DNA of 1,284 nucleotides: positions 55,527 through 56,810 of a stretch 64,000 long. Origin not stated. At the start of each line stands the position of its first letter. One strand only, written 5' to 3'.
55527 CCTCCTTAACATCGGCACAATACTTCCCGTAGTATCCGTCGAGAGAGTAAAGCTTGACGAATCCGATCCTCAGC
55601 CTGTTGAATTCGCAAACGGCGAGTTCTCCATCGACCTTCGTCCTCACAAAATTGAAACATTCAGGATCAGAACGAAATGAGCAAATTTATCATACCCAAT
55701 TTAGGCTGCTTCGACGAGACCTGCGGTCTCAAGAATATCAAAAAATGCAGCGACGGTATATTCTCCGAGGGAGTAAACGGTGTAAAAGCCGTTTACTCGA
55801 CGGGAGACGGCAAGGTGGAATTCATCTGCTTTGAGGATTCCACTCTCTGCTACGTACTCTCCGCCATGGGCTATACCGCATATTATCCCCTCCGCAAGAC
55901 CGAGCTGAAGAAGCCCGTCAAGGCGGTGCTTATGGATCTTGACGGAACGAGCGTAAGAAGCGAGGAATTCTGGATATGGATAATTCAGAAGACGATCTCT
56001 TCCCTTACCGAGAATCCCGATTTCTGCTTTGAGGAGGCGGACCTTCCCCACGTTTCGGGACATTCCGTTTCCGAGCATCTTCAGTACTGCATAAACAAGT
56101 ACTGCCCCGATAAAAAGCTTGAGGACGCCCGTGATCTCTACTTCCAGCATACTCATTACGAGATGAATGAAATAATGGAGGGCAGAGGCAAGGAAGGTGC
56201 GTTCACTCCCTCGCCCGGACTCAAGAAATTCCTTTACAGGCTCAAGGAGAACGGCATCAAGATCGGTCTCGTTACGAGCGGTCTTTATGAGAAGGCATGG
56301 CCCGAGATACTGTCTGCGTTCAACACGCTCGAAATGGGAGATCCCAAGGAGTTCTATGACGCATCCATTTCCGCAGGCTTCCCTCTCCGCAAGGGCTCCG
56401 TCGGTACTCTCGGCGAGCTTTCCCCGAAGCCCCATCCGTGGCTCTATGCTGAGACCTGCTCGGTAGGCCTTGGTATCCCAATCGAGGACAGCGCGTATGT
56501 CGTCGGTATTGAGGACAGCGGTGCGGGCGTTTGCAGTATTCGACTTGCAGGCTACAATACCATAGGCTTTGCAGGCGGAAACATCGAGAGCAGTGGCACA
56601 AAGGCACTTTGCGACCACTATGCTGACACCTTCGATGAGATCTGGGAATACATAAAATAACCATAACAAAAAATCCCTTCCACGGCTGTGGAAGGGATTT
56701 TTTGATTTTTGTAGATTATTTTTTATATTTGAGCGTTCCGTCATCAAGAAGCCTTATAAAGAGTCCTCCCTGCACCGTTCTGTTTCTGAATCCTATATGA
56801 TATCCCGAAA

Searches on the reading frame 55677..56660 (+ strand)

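Call 46: search_protein_families(library=pfam, proteins=[window:55677-56660:+], max_evalue=0.00001)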
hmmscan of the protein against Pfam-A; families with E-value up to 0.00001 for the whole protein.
window:55677-56660:+ (327 aa): 2 families
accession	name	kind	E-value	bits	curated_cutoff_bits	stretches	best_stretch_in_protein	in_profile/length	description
PF13419.12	HAD_2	-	2.5e-10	41.2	23.8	1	84-209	1-111/178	Haloacid dehalogenase-like hydrolase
PF00702.32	Hydrolase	-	1.8e-09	38.7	26.4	1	81-261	1-164/191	haloacid dehalogenase-like hydrolase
